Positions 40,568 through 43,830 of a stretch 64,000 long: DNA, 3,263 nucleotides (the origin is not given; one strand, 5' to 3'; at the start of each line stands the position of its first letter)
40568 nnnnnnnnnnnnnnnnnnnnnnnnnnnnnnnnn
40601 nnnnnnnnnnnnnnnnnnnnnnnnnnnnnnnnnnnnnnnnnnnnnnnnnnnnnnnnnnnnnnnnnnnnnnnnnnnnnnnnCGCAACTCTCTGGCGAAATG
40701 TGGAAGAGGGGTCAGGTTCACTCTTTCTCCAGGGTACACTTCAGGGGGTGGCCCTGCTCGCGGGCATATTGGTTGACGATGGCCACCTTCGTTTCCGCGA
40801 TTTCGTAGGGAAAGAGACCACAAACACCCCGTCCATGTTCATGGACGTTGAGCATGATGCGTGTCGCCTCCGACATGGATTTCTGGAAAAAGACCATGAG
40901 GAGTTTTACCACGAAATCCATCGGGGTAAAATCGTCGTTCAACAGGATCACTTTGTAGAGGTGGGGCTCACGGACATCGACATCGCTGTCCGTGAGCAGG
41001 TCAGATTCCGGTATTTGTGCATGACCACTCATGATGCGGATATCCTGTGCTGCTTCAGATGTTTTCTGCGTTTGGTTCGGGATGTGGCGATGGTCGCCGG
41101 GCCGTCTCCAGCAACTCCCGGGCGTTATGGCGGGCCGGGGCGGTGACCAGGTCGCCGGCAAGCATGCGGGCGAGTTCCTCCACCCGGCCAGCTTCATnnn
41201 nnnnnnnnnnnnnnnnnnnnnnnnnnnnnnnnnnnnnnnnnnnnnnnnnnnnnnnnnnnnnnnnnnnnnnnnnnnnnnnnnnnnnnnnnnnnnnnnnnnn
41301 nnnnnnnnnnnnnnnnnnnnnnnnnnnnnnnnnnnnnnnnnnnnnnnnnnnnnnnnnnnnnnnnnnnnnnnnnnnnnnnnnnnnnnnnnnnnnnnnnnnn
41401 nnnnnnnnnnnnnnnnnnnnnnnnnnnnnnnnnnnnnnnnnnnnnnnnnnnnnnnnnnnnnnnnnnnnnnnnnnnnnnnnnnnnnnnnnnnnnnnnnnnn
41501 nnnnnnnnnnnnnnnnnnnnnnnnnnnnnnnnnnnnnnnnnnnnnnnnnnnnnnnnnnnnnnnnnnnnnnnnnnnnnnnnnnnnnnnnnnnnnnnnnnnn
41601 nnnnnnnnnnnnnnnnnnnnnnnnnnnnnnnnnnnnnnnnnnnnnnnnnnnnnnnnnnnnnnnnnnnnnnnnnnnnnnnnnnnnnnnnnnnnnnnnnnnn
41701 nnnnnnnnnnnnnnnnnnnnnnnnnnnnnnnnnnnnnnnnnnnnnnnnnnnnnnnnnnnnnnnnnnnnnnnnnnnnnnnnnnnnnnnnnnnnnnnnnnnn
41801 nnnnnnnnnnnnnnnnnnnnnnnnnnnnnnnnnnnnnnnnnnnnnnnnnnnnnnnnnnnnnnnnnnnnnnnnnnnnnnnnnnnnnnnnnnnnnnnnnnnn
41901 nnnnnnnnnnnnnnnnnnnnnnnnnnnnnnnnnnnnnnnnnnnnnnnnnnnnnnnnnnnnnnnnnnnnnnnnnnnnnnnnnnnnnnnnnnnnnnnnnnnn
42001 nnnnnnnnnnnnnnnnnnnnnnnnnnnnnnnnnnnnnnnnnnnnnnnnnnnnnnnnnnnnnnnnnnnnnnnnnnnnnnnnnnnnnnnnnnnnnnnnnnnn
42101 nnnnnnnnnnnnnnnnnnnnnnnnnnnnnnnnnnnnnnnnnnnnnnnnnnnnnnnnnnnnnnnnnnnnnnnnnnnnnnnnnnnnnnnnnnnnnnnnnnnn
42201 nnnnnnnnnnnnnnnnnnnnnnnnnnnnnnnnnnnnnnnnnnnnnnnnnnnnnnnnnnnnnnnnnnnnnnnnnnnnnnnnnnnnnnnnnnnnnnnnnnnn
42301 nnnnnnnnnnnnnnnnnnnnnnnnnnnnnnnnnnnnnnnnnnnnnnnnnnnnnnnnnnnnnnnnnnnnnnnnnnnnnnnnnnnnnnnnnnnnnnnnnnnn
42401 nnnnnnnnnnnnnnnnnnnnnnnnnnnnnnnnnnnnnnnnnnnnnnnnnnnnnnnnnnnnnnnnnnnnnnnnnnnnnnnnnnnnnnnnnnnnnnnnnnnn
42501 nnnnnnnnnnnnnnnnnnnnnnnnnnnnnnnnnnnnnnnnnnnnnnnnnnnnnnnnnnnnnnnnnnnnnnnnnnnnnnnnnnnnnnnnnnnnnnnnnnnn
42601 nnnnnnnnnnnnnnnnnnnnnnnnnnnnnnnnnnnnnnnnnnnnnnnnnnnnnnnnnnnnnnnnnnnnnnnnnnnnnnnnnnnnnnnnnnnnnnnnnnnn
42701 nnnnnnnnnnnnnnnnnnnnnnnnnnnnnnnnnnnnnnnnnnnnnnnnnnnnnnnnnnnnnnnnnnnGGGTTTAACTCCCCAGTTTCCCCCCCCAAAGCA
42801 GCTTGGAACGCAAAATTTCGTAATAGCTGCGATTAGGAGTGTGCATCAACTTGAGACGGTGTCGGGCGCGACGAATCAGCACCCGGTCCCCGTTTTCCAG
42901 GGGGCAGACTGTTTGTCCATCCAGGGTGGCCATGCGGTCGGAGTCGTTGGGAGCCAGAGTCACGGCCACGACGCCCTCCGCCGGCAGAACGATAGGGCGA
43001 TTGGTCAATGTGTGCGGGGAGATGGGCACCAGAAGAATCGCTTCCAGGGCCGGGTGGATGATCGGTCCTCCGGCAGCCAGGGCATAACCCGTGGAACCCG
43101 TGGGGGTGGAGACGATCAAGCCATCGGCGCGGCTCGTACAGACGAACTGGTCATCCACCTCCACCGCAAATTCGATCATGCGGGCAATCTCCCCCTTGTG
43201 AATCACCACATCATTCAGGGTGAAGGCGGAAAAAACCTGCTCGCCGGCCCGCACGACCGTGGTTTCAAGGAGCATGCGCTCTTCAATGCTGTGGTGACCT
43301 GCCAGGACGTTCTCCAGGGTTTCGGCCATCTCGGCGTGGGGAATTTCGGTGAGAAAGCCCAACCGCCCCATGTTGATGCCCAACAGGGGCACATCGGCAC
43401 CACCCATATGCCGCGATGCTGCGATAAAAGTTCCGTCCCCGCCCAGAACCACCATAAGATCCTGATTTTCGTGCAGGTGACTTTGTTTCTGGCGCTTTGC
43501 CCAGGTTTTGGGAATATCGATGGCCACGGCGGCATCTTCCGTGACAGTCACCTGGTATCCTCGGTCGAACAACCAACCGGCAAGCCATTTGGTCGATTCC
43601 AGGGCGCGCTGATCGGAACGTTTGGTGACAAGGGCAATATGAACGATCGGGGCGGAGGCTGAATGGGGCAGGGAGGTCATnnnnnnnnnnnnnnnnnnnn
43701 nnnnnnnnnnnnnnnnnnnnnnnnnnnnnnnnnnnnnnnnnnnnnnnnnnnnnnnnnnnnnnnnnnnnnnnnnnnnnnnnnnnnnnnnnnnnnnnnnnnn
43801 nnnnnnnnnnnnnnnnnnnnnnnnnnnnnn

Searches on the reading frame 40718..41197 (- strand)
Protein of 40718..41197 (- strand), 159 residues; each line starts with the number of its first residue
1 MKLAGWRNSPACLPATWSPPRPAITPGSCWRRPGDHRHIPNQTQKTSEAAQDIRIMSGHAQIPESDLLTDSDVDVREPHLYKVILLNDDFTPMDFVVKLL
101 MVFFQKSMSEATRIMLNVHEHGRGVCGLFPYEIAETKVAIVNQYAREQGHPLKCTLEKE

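Call 72: search_protein_families(library=ncbifam, proteins=[window:40718-41197:-], max_evalue=0.00001)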
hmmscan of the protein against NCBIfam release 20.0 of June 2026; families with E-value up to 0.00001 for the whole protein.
window:40718-41197:- (159 aa): 7 families
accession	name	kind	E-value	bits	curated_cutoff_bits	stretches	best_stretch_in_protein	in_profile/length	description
NF000669.1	PRK00033.1-2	equivalog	4.5e-41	138.8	149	1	69-159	4-94/94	ATP-dependent Clp protease adapter ClpS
NF000672.0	PRK00033.1-5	equivalog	7.2e-39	132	112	1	64-158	9-103/104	ATP-dependent Clp protease adapter ClpS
NF000670.0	PRK00033.1-3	equivalog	5.7e-36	122.9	143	1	66-158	13-105/106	ATP-dependent Clp protease adapter ClpS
NF009564.0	PRK13019.1-4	equivalog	4.6e-21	75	143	1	72-159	13-100/101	ATP-dependent Clp protease adapter ClpS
NF009561.0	PRK13019.1-1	equivalog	3.3e-18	65.4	159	1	73-159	16-102/103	ATP-dependent Clp protease adapter ClpS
NF000671.1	PRK00033.1-4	equivalog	6.4e-09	35.8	107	1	80-135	16-72/91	ATP-dependent Clp protease adapter ClpS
NF009563.0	PRK13019.1-3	equivalog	3.8e-06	26.7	117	1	74-136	19-83/101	ATP-dependent Clp protease adapter ClpS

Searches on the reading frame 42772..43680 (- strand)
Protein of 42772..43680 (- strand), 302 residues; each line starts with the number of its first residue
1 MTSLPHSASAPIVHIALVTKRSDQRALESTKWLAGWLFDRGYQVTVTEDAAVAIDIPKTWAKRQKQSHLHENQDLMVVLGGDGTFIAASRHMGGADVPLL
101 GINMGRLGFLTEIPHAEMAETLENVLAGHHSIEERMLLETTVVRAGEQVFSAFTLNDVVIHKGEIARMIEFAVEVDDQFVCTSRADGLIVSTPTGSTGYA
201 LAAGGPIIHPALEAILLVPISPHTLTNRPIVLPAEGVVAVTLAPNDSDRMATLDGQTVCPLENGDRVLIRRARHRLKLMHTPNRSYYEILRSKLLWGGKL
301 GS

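Call 72: search_protein_families(library=ncbifam, proteins=[window:42772-43680:-], max_evalue=0.00001)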
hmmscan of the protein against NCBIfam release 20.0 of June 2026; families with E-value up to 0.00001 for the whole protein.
window:42772-43680:- (302 aa): 18 families
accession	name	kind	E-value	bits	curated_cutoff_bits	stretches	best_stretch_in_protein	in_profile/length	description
NF002561.0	PRK02155.1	equivalog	1.3e-95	320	371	1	12-297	6-288/297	NAD kinase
NF002306.0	PRK01231.1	equivalog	3.5e-93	312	316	1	13-300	9-295/299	NAD(+) kinase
NF002893.0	PRK03378.1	equivalog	8.5e-86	287.9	386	1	13-300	6-291/292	NAD(+) kinase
NF003391.0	PRK04539.1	equivalog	1.9e-82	276.7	470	1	11-300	4-295/296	inorganic polyphosphate/ATP-NAD kinase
NF002579.0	PRK02231.1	equivalog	1.2e-75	254.7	459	1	14-299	14-299/301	NAD(+) kinase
NF002892.0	PRK03372.1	equivalog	4.5e-68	229.8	299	1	14-293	7-291/312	NAD kinase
NF002521.0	PRK01911.1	equivalog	4.9e-67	226.4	309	1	39-297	27-287/292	NAD kinase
NF002732.0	PRK02649.1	equivalog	5.5e-61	206.7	348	1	18-297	7-292/305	NAD(+) kinase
NF002984.0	PRK03708.1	equivalog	3e-60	204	326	1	14-292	2-271/277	NAD(+) kinase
NF002731.0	PRK02645.1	equivalog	8.6e-59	199.4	312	1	15-300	6-296/305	NAD(+) kinase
NF010678.0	PRK14076.1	equivalog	1.6e-57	195.7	493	1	12-293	291-566/570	bifunctional NADP phosphatase/NAD kinase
NF002255.0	PRK01185.1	subfamily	3.3e-50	170.7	304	1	70-295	50-266/271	NAD(+) kinase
NF010679.0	PRK14077.1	equivalog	5.8e-50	170.3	343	1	41-297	38-286/287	NAD(+) kinase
NF010677.0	PRK14075.1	equivalog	6.5e-43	147.1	260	1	72-299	42-255/257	NAD(+) kinase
NF003424.0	PRK04885.1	equivalog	2e-27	96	220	1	63-289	26-255/265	NAD kinase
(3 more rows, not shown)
